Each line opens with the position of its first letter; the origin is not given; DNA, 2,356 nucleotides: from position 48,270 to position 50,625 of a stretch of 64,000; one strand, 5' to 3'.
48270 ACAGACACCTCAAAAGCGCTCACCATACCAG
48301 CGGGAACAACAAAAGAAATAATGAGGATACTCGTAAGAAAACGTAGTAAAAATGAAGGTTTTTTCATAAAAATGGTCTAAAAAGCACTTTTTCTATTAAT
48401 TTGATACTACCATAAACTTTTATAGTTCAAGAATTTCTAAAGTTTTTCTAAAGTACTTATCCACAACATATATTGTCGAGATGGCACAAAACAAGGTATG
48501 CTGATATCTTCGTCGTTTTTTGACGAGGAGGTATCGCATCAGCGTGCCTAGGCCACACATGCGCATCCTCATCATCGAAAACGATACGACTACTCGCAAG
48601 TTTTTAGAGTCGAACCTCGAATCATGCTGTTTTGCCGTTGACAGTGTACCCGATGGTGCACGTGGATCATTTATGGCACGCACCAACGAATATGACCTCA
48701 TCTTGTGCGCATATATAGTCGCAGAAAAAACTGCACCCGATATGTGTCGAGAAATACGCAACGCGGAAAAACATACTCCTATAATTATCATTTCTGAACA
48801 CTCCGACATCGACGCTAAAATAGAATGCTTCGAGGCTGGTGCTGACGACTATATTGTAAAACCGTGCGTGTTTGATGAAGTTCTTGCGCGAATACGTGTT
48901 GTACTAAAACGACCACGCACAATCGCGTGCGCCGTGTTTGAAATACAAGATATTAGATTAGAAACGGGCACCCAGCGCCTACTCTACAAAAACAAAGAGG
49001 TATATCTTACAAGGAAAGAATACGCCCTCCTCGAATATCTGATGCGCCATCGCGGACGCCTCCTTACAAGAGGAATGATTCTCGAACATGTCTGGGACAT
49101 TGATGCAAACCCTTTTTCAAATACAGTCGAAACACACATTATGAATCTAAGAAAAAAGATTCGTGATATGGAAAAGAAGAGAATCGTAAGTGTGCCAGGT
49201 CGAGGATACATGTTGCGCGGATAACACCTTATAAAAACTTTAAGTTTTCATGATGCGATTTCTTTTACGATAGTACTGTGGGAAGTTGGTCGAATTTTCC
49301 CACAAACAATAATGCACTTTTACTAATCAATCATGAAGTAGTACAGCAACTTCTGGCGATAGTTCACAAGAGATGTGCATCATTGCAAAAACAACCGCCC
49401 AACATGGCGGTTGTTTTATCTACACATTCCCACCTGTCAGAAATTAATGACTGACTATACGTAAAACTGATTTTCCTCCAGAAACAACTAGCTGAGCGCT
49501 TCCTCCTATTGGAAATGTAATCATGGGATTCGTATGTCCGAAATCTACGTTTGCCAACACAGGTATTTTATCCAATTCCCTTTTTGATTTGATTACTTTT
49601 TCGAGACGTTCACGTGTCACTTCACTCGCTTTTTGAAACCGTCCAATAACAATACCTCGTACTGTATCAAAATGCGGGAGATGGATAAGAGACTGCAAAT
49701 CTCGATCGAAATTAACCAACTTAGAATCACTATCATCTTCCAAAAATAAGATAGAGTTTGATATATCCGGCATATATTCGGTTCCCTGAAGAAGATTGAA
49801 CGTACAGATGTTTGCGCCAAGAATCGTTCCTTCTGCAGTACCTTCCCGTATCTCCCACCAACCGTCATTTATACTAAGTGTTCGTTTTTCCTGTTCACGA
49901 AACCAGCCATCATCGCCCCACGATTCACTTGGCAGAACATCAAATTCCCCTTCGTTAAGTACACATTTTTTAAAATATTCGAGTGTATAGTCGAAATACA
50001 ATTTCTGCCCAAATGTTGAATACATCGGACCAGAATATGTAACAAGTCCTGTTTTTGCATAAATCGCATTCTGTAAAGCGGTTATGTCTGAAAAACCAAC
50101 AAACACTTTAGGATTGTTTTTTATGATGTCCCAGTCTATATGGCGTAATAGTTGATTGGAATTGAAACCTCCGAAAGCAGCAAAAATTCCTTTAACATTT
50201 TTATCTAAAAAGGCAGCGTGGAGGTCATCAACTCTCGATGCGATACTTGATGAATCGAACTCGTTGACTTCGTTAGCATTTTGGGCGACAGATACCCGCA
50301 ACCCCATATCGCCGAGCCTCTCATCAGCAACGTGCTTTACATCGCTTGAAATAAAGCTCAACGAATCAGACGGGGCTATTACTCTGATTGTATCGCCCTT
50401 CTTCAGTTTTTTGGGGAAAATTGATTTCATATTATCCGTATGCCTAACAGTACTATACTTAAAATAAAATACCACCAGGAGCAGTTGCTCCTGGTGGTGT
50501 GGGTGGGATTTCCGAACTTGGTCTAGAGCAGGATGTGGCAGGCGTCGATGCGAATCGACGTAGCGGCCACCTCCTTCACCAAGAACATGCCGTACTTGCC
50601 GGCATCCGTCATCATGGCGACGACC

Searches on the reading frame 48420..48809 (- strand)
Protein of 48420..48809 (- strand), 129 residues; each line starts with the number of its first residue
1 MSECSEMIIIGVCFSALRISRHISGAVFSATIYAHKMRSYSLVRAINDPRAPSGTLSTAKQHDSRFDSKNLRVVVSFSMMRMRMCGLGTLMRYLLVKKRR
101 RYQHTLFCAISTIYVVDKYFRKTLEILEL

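Call 6: search_protein_families(library=pfam, proteins=[window:48420-48809:-], max_evalue=0.01)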
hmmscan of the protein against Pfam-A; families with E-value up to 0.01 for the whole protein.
window:48420-48809:- (129 aa): 0 families

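Call 7: search_protein_families(library=ncbifam, proteins=[window:48420-48809:-], max_evalue=0.01)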
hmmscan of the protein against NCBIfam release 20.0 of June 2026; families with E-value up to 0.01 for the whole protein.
window:48420-48809:- (129 aa): 0 families

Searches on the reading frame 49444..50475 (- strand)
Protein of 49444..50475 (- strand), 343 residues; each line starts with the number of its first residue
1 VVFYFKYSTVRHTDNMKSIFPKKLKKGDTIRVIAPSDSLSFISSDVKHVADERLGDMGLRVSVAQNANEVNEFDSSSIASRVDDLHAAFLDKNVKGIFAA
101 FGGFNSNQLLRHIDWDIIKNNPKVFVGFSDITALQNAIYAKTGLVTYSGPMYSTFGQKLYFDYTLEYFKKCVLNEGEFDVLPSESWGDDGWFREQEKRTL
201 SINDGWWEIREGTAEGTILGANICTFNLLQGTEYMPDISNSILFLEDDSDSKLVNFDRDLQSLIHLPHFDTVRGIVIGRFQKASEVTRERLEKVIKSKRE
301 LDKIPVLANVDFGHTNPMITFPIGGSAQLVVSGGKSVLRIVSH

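Call 16: search_protein_families(library=pfam, proteins=[window:49444-50475:-], max_evalue=0.001)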
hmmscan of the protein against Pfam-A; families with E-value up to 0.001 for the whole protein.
window:49444-50475:- (343 aa): 2 families
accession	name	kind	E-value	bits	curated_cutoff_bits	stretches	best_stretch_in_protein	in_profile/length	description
PF02016.21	Peptidase_S66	-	1.5e-32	112.7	25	1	30-149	1-121/121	LD-carboxypeptidase N-terminal domain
PF17676.7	Peptidase_S66C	-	5.9e-29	101.6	23.7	1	215-329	1-120/120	LD-carboxypeptidase C-terminal domain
